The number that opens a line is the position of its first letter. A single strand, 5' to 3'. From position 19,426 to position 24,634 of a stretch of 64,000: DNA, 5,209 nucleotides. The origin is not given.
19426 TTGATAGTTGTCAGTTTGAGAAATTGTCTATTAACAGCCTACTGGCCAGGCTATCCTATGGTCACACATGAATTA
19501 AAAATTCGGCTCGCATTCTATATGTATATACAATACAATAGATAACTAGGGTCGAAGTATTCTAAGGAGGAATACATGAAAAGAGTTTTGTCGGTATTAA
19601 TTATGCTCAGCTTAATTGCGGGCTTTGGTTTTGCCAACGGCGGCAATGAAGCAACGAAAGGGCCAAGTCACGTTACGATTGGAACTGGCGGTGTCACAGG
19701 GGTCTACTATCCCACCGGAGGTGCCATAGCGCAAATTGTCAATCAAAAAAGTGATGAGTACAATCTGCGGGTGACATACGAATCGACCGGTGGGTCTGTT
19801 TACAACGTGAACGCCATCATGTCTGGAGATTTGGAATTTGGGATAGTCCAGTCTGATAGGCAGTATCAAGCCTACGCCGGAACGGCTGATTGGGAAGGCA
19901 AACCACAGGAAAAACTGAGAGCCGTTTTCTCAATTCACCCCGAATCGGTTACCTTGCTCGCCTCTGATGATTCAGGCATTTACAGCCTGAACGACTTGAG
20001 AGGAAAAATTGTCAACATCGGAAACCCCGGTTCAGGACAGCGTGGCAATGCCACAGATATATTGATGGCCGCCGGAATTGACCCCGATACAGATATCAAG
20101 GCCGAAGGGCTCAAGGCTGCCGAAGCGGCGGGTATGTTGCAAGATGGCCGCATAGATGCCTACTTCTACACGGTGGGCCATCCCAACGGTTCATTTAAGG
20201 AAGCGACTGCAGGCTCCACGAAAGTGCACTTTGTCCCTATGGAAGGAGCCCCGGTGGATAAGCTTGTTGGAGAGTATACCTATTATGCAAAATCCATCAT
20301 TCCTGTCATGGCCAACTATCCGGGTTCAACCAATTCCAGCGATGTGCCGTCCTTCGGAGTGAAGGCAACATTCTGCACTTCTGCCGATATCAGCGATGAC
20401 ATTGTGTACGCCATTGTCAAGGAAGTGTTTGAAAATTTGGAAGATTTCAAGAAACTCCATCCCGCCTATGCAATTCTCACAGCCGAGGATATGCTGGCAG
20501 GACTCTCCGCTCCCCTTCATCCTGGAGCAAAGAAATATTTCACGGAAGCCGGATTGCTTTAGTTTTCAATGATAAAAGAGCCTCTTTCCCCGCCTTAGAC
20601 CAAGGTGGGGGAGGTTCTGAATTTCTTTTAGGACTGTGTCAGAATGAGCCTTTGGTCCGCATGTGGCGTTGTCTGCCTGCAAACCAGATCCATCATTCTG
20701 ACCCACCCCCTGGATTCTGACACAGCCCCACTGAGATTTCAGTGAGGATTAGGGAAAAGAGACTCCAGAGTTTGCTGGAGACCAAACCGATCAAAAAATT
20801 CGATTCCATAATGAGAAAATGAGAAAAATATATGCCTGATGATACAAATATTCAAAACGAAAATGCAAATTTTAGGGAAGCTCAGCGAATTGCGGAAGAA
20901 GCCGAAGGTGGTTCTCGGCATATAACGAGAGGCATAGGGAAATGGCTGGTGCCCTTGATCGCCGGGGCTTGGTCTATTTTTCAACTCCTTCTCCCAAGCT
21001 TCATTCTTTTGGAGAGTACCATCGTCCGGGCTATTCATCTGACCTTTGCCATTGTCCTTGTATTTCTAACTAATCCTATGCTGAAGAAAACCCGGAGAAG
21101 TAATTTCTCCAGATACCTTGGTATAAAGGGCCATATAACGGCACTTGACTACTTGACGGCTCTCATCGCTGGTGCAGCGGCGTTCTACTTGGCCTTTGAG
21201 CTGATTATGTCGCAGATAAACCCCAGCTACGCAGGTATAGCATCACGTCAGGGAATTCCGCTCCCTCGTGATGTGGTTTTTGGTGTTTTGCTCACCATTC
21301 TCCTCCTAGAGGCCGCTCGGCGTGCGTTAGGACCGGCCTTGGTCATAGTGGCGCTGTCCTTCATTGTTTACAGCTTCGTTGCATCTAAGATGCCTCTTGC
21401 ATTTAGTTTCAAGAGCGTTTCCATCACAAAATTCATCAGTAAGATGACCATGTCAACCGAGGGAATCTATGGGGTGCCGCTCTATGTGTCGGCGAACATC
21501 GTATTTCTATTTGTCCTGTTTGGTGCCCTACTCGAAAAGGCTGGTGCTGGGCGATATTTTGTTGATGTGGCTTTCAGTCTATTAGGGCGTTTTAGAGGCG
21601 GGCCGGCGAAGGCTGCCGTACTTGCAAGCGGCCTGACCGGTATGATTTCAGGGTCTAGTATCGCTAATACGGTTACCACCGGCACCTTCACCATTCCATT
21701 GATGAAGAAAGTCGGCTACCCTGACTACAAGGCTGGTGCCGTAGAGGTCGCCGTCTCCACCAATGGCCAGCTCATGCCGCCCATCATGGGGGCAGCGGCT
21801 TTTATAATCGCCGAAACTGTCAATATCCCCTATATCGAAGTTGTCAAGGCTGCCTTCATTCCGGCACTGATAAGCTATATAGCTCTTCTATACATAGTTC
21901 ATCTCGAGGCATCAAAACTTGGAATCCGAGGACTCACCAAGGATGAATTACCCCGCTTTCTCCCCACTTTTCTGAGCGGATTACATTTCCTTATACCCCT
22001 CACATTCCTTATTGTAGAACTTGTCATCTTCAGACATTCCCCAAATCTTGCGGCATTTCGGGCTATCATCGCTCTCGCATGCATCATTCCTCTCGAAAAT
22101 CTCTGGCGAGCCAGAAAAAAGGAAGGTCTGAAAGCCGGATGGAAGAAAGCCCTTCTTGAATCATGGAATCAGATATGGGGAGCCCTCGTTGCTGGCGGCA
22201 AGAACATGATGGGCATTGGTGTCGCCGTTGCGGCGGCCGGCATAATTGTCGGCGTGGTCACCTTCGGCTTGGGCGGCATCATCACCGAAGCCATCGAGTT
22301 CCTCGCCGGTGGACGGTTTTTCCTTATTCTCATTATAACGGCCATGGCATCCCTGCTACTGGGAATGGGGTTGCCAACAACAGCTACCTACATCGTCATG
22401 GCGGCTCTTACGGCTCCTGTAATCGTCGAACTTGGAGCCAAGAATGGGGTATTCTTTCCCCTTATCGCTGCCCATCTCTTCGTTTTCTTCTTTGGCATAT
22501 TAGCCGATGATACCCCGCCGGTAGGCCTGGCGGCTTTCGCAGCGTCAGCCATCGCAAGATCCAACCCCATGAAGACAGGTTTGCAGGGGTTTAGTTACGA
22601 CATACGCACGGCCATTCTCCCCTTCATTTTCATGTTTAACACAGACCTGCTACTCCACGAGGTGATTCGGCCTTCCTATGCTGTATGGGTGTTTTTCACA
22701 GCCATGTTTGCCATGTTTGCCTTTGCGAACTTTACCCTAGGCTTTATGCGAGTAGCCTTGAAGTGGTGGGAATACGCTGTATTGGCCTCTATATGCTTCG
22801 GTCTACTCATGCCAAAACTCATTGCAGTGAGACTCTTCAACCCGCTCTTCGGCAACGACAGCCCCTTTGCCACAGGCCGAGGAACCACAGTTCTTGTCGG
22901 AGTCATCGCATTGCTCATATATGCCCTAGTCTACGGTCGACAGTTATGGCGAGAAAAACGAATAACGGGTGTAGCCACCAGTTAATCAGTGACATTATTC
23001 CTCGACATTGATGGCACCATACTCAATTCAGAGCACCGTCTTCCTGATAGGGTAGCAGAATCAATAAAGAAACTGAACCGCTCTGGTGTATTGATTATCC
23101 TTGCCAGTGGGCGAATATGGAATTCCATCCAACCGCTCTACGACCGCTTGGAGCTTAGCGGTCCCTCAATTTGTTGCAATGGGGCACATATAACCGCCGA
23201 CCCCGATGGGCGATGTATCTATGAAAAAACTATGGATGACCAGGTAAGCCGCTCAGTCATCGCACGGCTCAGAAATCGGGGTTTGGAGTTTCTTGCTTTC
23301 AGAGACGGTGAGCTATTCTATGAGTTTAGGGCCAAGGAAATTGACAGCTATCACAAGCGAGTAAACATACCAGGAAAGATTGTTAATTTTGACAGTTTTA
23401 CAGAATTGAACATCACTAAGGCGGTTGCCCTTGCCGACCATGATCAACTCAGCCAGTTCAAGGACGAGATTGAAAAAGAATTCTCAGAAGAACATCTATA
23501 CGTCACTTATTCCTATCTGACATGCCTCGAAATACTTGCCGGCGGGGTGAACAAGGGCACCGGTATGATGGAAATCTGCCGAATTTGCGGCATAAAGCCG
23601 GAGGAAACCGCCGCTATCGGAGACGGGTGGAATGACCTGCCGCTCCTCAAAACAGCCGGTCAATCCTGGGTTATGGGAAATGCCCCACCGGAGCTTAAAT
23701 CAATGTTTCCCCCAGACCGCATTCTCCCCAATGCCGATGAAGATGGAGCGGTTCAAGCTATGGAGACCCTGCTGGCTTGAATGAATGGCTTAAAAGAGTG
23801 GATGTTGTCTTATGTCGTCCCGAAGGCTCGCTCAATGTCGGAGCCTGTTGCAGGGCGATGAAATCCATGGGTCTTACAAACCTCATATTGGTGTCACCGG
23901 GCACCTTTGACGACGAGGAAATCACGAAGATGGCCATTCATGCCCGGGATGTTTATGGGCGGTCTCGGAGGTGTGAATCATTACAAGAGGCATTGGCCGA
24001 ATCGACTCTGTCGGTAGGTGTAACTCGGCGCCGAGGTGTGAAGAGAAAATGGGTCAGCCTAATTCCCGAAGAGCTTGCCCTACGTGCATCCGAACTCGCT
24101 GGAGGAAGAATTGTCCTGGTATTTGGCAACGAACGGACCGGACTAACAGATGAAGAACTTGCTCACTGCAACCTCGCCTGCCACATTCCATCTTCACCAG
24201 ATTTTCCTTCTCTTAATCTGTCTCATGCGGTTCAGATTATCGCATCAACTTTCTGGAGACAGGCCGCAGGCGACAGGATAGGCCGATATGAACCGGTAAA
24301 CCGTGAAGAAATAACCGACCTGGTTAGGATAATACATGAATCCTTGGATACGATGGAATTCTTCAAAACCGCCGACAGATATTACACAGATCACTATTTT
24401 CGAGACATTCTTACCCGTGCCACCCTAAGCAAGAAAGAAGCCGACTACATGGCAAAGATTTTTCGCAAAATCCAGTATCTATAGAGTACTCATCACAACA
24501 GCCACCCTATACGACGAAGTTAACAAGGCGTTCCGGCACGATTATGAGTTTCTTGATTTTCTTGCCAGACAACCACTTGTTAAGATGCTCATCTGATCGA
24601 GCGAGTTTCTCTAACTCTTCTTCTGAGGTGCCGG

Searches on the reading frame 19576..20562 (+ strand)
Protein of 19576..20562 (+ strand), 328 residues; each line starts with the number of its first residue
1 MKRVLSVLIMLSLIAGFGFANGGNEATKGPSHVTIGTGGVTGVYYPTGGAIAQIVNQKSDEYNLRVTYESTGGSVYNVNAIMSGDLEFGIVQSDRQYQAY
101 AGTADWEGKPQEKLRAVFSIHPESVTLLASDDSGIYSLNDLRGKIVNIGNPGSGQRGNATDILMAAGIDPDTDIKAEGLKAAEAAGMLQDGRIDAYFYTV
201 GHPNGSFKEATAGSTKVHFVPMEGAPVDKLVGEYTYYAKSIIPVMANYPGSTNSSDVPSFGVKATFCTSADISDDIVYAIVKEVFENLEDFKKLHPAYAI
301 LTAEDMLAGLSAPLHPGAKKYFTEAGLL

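Call 27: search_protein_families(library=pfam, proteins=[window:19576-20562:+], max_evalue=0.0001)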
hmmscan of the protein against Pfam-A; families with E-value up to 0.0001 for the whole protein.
window:19576-20562:+ (328 aa): 2 families
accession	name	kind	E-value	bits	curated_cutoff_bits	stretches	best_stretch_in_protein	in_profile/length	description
PF16868.10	NMT1_3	-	1.3e-81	274.9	27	1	35-326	1-289/289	NMT1-like family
PF09084.16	NMT1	-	3.9e-06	27.3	20.5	1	63-198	20-147/216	NMT1/THI5 like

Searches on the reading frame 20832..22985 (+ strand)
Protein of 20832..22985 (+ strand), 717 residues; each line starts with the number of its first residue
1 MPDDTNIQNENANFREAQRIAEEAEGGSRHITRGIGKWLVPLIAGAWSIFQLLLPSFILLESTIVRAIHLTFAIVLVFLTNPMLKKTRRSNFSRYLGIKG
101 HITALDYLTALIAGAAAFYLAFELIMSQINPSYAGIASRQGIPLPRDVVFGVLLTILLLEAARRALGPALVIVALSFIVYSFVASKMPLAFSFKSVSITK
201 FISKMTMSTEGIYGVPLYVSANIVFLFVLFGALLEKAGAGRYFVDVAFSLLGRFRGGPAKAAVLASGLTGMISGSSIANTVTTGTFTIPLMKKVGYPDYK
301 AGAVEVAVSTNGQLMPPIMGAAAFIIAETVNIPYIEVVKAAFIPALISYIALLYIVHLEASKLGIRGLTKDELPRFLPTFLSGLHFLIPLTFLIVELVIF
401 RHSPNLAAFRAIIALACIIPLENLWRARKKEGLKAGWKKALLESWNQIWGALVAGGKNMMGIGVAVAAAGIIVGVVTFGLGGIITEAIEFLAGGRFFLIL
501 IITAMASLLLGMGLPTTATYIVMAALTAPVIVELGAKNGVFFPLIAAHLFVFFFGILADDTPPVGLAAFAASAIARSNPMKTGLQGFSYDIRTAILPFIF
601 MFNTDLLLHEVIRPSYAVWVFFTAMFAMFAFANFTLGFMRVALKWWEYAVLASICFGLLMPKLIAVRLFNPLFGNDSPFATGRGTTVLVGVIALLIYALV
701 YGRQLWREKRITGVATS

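Call 27: search_protein_families(library=pfam, proteins=[window:20832-22985:+], max_evalue=0.0001)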
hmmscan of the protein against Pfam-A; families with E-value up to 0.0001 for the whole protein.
window:20832-22985:+ (717 aa): 2 families
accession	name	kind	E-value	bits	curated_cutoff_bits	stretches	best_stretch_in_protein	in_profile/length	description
PF06808.19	DctM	-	3.3e-77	260.5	23.8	1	154-611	2-409/413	Tripartite ATP-independent periplasmic transporter, DctM component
PF11874.13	DUF3394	-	1.2e-05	25.5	28.2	1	617-668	1-52/181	Domain of unknown function (DUF3394)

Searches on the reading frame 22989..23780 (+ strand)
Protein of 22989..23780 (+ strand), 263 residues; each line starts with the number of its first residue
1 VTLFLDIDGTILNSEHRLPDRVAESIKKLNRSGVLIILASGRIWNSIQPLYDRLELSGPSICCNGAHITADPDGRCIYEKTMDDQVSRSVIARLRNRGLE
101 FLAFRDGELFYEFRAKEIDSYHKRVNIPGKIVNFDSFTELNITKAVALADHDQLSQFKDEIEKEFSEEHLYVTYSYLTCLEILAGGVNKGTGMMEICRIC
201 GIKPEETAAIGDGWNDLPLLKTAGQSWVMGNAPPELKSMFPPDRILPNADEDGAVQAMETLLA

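Call 27: search_protein_families(library=pfam, proteins=[window:22989-23780:+], max_evalue=0.0001)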
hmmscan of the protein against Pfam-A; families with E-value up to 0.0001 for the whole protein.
window:22989-23780:+ (263 aa): 3 families
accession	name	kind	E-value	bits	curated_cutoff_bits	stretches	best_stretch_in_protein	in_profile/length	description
PF08282.18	Hydrolase_3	-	6.4e-55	187.1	20.9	1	3-257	1-254/255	haloacid dehalogenase-like hydrolase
PF00702.32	Hydrolase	-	3.5e-10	41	26.4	1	2-224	3-191/191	haloacid dehalogenase-like hydrolase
PF05116.19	S6PP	-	7.1e-10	39.3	20.3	0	150-236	125-213/247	Sucrose-6F-phosphate phosphohydrolase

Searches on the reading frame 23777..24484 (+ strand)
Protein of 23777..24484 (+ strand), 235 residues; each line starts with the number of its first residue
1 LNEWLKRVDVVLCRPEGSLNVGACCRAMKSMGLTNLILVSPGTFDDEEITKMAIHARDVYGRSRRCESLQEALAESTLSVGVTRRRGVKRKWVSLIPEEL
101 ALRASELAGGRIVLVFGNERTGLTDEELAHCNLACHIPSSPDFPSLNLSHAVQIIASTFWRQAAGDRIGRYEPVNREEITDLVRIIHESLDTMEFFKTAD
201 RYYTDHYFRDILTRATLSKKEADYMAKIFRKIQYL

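Call 27: search_protein_families(library=pfam, proteins=[window:23777-24484:+], max_evalue=0.0001)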
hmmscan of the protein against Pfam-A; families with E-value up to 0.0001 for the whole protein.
window:23777-24484:+ (235 aa): 1 family
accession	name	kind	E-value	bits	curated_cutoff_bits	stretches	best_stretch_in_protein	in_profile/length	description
PF00588.24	SpoU_methylase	-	3.5e-26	92.4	29.7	1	10-156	4-141/142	SpoU rRNA Methylase family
